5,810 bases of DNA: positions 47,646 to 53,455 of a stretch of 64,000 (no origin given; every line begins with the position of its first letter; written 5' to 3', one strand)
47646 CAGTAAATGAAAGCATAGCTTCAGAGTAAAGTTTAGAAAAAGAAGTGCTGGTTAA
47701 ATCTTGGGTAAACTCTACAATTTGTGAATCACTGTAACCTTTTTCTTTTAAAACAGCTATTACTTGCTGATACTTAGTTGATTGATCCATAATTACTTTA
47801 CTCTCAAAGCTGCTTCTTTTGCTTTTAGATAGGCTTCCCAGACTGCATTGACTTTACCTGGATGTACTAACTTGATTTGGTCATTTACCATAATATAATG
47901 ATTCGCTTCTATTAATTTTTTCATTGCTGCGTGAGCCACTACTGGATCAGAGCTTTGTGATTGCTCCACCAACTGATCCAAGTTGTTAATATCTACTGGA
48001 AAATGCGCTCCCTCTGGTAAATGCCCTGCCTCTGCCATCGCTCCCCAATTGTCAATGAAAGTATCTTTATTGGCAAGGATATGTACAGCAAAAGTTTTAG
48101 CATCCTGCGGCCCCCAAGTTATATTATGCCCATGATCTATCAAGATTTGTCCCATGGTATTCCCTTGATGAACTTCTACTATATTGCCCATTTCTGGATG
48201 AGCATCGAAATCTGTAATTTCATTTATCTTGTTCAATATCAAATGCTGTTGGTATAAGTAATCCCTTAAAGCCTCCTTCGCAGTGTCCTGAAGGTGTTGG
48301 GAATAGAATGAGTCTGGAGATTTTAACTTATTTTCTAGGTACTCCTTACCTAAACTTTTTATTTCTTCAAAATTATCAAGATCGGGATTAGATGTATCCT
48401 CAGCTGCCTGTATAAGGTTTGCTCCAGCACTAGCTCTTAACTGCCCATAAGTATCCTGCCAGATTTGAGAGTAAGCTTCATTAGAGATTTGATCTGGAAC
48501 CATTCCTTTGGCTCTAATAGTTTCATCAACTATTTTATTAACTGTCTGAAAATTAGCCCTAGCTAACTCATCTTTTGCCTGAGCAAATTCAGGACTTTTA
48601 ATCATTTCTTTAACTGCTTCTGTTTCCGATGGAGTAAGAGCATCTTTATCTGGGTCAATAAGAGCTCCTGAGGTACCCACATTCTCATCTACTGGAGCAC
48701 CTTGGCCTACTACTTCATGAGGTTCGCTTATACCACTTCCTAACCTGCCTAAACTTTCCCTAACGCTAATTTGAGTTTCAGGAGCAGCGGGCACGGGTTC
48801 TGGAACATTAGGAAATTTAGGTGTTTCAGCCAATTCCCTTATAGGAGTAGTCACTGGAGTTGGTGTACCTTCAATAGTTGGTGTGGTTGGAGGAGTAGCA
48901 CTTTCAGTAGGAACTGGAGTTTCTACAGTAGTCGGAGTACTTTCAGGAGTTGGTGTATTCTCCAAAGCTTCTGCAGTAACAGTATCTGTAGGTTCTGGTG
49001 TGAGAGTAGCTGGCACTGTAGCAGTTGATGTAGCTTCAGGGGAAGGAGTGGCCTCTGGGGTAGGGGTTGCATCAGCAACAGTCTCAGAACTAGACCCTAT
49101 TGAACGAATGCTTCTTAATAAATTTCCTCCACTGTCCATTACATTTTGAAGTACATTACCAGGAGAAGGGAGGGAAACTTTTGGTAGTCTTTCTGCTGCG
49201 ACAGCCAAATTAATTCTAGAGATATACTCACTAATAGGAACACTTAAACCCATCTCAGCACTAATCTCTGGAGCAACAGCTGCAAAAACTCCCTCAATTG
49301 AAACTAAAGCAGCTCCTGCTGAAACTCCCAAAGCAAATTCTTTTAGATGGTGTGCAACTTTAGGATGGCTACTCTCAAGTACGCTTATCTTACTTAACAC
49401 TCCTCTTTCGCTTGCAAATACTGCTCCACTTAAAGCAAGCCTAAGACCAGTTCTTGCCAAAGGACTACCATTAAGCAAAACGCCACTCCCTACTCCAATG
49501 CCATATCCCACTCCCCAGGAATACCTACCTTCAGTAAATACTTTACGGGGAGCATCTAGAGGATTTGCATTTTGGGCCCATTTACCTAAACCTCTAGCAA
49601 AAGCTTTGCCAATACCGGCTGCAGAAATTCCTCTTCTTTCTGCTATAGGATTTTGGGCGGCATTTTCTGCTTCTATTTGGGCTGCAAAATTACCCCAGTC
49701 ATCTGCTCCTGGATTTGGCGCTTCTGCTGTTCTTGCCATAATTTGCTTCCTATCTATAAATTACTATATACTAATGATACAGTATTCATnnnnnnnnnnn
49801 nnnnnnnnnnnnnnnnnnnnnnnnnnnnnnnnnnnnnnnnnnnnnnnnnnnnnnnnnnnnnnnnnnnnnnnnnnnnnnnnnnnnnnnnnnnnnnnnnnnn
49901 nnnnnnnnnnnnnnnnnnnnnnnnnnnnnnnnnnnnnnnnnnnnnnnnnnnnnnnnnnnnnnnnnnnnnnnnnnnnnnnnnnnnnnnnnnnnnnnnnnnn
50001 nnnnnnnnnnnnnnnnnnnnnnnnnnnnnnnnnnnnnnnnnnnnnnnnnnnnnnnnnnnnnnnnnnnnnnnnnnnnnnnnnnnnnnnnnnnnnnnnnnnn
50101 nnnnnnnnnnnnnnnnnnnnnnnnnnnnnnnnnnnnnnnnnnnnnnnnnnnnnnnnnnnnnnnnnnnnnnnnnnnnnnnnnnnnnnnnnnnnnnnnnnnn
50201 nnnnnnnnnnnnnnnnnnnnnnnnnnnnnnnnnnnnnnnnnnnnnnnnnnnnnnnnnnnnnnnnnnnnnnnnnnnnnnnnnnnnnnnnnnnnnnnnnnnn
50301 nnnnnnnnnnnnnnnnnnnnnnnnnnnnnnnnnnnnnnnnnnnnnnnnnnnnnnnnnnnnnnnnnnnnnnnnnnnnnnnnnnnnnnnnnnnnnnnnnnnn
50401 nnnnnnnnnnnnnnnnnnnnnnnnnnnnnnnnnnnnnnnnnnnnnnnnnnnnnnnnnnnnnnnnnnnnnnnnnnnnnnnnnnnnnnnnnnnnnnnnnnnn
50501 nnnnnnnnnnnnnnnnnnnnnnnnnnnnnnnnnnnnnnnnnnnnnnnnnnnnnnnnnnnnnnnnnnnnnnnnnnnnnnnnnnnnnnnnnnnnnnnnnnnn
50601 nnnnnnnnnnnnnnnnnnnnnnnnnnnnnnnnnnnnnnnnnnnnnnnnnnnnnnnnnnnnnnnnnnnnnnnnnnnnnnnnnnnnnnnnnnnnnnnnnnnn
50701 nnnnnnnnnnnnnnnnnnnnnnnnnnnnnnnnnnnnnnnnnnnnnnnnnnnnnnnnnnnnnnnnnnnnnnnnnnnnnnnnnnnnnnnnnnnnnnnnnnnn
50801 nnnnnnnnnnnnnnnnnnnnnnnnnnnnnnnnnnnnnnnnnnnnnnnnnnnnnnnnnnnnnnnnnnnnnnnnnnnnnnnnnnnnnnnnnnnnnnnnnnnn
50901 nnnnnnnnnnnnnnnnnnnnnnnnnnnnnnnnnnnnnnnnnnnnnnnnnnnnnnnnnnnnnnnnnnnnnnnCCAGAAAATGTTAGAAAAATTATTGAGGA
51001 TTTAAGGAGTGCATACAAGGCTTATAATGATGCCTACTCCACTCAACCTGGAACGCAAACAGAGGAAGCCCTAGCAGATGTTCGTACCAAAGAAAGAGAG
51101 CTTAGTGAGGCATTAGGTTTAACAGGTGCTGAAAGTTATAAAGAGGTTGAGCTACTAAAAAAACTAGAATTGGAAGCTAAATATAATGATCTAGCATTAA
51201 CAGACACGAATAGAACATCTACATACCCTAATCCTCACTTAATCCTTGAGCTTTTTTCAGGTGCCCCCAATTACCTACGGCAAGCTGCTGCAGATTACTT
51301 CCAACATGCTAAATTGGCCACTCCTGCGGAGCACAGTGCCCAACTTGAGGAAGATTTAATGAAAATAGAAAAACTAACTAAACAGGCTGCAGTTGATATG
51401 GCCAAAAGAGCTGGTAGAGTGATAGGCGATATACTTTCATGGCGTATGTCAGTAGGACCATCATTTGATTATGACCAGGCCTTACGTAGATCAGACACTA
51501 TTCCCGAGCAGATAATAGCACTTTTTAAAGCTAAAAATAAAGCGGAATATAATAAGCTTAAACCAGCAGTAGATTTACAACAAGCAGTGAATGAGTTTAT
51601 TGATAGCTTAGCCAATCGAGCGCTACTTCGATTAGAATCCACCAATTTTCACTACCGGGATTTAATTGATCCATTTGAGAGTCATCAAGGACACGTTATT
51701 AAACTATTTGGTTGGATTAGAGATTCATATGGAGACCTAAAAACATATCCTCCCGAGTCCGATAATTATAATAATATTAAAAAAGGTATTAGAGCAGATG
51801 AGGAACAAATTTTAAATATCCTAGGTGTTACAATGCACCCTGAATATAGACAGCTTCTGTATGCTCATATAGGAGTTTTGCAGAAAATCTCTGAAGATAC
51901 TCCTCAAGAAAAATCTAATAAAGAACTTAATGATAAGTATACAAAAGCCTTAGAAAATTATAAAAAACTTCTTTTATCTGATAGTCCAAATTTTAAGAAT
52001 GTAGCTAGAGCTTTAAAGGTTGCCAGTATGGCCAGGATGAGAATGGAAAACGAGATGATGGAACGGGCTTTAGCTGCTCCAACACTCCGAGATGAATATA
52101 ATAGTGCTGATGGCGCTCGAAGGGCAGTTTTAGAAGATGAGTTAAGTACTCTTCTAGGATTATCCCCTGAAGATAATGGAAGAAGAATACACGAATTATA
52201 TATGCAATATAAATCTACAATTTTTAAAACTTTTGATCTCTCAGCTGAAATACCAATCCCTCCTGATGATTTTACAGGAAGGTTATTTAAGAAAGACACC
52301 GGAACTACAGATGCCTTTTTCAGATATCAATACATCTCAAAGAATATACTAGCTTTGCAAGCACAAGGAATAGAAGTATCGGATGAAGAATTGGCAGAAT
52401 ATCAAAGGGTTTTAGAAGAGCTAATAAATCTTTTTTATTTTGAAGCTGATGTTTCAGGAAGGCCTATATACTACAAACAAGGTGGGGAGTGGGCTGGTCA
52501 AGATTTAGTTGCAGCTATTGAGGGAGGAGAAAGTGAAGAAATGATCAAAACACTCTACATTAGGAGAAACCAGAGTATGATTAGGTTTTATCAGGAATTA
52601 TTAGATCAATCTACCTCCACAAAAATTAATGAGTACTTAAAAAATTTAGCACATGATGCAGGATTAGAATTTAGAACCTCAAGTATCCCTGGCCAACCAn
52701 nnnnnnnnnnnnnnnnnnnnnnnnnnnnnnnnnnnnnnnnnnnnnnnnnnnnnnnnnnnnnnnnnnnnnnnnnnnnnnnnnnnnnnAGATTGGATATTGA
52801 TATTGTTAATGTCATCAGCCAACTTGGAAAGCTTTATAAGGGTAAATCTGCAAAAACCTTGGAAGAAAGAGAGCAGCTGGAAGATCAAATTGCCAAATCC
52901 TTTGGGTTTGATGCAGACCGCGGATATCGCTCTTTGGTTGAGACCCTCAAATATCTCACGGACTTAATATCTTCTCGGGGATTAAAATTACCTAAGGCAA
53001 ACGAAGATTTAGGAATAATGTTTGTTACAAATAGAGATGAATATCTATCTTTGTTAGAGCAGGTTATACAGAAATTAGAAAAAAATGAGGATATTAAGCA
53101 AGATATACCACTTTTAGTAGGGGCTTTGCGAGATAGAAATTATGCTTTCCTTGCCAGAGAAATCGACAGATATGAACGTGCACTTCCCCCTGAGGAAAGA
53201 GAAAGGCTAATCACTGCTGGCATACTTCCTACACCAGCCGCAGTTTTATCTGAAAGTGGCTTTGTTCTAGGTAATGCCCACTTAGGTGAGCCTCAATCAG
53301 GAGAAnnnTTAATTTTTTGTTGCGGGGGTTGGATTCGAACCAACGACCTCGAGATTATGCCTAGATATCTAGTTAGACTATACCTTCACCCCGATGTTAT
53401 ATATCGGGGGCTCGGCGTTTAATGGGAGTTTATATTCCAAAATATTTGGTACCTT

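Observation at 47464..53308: Divergent pair of very large helical proteins with no recognisable motifs (648 aa and 1172 aa), bracketed by tRNA-Met and tRNA-fMet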

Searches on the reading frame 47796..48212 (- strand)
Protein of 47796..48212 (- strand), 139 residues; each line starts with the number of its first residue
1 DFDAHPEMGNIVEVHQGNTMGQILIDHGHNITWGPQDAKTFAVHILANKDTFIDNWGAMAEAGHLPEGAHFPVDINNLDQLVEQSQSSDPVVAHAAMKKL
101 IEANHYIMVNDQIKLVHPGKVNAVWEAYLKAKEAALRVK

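Call 38: find_related_loci(query=A3, collection=genome_contigs, flank=10000)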
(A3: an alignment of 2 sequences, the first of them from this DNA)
Query A3 (131 aa) in genome_contigs; peptide patterns used: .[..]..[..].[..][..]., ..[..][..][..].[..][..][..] (x = any residue, [..] = any of these).
37 stretches matched a pattern, but none encodes a relative of the query by tblastn (E <= 1e-3).

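Call 71: search_solved_structures(query=A5, max_evalue=10, show_alignments=2)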
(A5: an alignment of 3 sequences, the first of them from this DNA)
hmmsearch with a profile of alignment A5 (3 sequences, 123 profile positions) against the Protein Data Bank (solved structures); distinct sequences matched with E-value up to 10: 6.
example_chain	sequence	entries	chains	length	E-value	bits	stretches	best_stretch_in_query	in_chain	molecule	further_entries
1zhq_A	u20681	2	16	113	0.033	17.5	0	27-58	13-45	mannan-binding lectin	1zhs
2raf_A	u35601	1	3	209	0.96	12.8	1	10-93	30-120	Putative Dinucleotide-Binding Oxidoreductase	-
3dwl_G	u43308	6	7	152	1.1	12.6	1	71-122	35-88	Actin-related protein 2/3 complex subunit 5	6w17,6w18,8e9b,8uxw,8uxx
5jwf_A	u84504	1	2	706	1.4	12.2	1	4-80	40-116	Asp/Glu-specific dipeptidyl-peptidase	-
5sdc_A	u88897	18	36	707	1.4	12.2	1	4-80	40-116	Asp/Glu-specific dipeptidyl-peptidase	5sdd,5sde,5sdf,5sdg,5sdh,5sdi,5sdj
4xzy_A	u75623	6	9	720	1.4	12.2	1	4-80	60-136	Peptidase S46 | Asp/Glu-specific dipeptidyl-peptidase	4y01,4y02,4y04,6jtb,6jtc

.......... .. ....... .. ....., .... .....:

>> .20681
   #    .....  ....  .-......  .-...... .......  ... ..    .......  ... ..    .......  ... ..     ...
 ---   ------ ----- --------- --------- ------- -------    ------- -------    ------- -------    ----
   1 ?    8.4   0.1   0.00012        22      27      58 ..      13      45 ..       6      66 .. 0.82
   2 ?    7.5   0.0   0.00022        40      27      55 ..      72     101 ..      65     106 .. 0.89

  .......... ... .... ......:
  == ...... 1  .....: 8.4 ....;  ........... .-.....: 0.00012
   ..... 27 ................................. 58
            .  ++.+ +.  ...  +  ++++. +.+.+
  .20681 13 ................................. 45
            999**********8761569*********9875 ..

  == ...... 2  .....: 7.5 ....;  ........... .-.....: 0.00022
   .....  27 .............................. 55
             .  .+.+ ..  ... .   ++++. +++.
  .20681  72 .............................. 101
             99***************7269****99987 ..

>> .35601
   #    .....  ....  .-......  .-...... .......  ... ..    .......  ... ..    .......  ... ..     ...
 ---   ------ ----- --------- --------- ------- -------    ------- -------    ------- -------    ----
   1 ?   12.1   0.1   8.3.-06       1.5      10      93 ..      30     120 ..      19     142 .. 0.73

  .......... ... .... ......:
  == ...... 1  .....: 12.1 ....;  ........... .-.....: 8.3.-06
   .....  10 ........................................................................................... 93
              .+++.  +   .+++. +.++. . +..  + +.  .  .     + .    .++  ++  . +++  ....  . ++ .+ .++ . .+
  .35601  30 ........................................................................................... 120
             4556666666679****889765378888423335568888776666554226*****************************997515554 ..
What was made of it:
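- On MVL-type lectin domain: The PDB profile search gives 1zhq at E 0.033, with both repeats aligned to the same 32 columns (call 71).
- Closest known: MVL, the mannan-binding lectin of Microcystis viridis. Same: W) aligns to both repeats of MVL, including both Trp residues (call 71).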

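Call 72: find_related_loci(query=A5, collection=viral_contigs, flank=10000)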
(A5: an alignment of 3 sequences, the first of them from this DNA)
Query A5 (133 aa) in viral_contigs; peptide patterns used: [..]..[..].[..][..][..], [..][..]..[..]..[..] (x = any residue, [..] = any of these).
112 stretches matched a pattern, but none encodes a relative of the query by tblastn (E <= 1e-3).

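Call 74: search_protein_families(library=pfam, proteins=[window:47796-48212:-], max_evalue=10)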
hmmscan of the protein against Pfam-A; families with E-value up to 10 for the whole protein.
seq(139 aa): 0 families

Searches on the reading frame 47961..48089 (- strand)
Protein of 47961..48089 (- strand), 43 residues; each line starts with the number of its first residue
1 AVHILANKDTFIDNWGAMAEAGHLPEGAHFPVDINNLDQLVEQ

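Call 47: find_related_loci(query=A4, collection=metagenome_contigs, flank=10000)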
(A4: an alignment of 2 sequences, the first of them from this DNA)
Query A4 (43 aa) in metagenome_contigs; peptide patterns used: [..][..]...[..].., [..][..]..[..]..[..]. (x = any residue, [..] = any of these).
179 stretches matched a pattern; 1 encode a relative of the query (tblastn E <= 1e-3); 1 distinct loci.
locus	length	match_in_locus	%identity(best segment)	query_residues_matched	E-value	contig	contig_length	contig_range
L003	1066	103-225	39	3-43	1e-9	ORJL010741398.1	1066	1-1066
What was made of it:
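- Tried and rejected: A second scan with a trimmed C-terminal alignment found one fragment (call 47).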

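Call 50: search_protein_families(library=pfam, proteins=[L003:366-701:+, L003:766-1029:+, L003:7-363:+], max_evalue=10)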
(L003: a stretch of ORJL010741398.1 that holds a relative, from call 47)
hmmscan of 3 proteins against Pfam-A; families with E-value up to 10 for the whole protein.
L003:366-701:+ (111 aa): 4 families
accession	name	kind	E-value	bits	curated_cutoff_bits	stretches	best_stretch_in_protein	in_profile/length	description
PF06595.17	BDV_P24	-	0.00018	21.9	27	1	11-87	40-111/202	Borna disease virus P24 protein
PF00521.26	DNA_topoisoIV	-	0.0047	16.3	31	1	31-89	364-419/432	DNA gyrase/topoisomerase IV, subunit A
PF14643.11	DUF4455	-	0.068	12.2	30.4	1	34-98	40-105/469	Domain of unknown function (DUF4455)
PF05046.19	Img2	-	0.17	12.7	34.4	1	60-85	24-49/84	Mitochondrial large subunit ribosomal protein (Img2)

L003:766-1029:+ (87 aa): 1 family
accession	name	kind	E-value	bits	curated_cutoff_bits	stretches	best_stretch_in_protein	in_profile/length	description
PF01402.27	RHH_1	-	0.0014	18.9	20.5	1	5-41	3-39/39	Ribbon-helix-helix protein, copG family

L003:7-363:+ (118 aa): 1 family
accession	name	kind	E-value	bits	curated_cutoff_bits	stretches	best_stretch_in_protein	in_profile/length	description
PF24845.1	DUF7721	-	0.76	10.9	27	1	103-116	66-79/84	Domain of unknown function (DUF7721)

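Call 81: search_protein_families(library=pfam, proteins=[L004:1114-2382:+, L004:2-787:+], max_evalue=1)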
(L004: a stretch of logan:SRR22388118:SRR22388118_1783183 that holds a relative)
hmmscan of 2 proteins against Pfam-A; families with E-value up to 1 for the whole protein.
L004:1114-2382:+ (423 aa): 1 family
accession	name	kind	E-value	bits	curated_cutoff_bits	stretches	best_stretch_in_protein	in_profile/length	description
PF03816.19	LytR_cpsA_psr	-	0.037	14.6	24.6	1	350-385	1-35/150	LytR_cpsA_psr family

L004:2-787:+ (261 aa): 1 family
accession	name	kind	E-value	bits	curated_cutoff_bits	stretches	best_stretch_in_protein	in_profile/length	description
PF14070.11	YjfB_motility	-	0.00073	20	27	1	59-107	10-53/57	Putative motility protein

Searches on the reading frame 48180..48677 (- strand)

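Call 74: search_protein_families(library=pfam, proteins=[window:48180-48677:-], max_evalue=10)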
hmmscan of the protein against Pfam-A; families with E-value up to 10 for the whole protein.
seq(166 aa): 2 families
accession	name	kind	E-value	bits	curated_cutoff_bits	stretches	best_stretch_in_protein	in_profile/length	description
PF16550.10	RPN13_C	-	0.051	14.2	39.3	1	16-41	52-77/112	UCH-binding domain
PF10163.14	EnY2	-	0.15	12.8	27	1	37-72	41-79/83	Transcription factor e(y)2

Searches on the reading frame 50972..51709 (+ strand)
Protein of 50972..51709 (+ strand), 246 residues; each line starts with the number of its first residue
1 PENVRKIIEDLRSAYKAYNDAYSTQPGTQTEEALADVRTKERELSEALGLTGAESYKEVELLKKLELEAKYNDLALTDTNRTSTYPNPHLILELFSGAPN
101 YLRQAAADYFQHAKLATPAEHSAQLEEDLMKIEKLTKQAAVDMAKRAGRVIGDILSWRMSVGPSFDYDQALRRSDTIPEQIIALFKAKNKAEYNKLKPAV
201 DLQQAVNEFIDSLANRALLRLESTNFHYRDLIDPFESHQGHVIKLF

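Call 74: search_protein_families(library=pfam, proteins=[window:50972-51709:+], max_evalue=10)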
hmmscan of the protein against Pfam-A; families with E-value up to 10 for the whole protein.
seq(246 aa): 1 family
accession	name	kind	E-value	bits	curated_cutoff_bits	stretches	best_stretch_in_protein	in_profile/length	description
PF10123.14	Mu-like_Pro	-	0.17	11.9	25.2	1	28-168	147-274/330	Mu-like prophage I protein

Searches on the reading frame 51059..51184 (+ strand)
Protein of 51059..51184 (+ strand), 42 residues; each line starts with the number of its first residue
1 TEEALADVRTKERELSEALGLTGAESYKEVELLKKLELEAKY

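Call 95: search_solved_structures(query=A6, max_evalue=10, show_alignments=3)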
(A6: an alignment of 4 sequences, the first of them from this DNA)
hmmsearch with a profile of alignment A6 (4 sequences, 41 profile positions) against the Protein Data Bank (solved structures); distinct sequences matched with E-value up to 10: 3.
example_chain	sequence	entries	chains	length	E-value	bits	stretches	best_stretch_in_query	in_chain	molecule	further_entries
8vd6_A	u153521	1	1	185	0.00023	24.1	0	12-24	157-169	CAP REPEAT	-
8tac_A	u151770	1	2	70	0.063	16.3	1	12-38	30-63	DBP48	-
1u9p_A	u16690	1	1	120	1.5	11.9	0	22-36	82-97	pArc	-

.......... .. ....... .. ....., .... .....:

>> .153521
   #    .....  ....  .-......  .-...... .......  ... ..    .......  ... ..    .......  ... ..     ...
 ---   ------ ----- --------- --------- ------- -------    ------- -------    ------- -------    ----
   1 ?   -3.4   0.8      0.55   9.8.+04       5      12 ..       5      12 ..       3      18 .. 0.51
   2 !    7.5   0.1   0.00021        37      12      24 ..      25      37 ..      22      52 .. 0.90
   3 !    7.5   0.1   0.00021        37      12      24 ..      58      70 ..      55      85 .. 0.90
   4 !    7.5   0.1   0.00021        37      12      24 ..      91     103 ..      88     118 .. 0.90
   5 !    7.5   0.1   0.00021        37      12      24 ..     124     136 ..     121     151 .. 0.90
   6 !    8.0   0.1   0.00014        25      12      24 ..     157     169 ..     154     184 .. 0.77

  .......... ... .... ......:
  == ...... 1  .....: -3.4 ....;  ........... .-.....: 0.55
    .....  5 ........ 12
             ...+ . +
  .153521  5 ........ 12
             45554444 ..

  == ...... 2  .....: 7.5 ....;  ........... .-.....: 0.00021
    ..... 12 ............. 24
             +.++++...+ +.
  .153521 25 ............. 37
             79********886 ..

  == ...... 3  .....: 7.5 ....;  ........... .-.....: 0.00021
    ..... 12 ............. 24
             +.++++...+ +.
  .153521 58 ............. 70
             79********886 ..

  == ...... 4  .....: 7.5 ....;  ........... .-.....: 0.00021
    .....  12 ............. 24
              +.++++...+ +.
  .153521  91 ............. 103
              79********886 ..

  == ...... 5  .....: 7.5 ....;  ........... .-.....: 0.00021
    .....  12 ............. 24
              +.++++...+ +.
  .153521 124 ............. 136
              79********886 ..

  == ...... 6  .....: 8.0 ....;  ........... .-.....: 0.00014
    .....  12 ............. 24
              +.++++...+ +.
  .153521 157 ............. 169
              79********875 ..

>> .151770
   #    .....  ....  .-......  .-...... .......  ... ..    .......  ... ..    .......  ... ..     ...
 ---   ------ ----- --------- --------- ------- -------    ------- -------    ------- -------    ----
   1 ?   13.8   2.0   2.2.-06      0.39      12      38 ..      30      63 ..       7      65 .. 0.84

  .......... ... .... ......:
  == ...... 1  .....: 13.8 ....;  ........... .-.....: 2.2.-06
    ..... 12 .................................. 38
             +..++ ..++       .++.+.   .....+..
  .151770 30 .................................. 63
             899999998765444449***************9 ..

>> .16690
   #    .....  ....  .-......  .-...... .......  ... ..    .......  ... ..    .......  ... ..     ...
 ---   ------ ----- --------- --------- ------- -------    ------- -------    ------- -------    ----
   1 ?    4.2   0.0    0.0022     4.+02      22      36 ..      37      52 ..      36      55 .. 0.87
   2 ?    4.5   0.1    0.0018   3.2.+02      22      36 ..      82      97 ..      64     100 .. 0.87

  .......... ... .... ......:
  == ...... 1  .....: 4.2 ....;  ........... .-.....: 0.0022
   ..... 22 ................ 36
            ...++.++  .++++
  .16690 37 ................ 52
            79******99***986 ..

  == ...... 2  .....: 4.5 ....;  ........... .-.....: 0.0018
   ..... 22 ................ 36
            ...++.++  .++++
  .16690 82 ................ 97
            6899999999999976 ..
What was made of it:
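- Closest known: Helix-turn-helix DNA-binding modules. Same: Its best PDB profile matches are 8vd6 ('CAP REPEAT') and 8tac ('DBP48'), which I take to be HTH-derived designed proteins (call 95).
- The best PDB profile matches are two molecules named 'CAP REPEAT' and 'DBP48', over an E-[IL]-A-x-x-L-G-[LV]-S stretch that reads like the turn of a helix-turn-helix (call 95).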

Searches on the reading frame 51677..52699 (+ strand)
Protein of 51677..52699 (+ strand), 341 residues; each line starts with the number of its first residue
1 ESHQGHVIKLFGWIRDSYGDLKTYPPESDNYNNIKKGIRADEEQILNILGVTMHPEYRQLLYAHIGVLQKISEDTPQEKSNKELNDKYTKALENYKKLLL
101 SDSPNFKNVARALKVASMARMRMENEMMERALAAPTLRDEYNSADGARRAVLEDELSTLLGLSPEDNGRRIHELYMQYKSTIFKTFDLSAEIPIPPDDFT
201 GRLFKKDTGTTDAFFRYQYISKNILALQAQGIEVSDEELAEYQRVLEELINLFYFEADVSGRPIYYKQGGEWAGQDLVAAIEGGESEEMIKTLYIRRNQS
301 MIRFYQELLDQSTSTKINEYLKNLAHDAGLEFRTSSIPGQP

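Call 74: search_protein_families(library=pfam, proteins=[window:51677-52699:+], max_evalue=10)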
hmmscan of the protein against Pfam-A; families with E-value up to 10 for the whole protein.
seq(341 aa): 4 families
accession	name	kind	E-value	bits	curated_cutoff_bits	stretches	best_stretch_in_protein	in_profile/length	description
PF25006.1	DUF7783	-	0.014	15.8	27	1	56-102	41-87/130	Domain of unknown function (DUF7783)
PF03790.18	KNOX1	-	0.086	13.1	26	1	53-67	8-22/43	KNOX1 domain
PF12925.12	APP_E2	-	0.095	12.8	22.2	1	77-115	100-138/190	E2 domain of amyloid precursor protein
PF03461.20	TRCF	-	2.8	8.8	25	0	68-120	25-75/95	TRCF domain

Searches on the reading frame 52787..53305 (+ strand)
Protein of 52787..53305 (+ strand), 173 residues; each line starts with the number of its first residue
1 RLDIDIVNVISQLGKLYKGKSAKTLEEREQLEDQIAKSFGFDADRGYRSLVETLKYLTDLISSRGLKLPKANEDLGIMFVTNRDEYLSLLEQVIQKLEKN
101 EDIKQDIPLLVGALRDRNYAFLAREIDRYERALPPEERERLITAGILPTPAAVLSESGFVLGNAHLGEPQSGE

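Call 74: search_protein_families(library=pfam, proteins=[window:52787-53305:+], max_evalue=10)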
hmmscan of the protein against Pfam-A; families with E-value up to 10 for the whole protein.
seq(173 aa): 2 families
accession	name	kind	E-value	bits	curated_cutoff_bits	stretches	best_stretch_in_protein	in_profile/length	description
PF07309.16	FlaF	-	0.094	13.2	23.6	1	81-146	14-82/113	Flagellar protein FlaF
PF03958.22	Secretin_N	-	0.15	12.8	28.2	1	55-101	16-67/69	Bacterial type II/III secretion system short domain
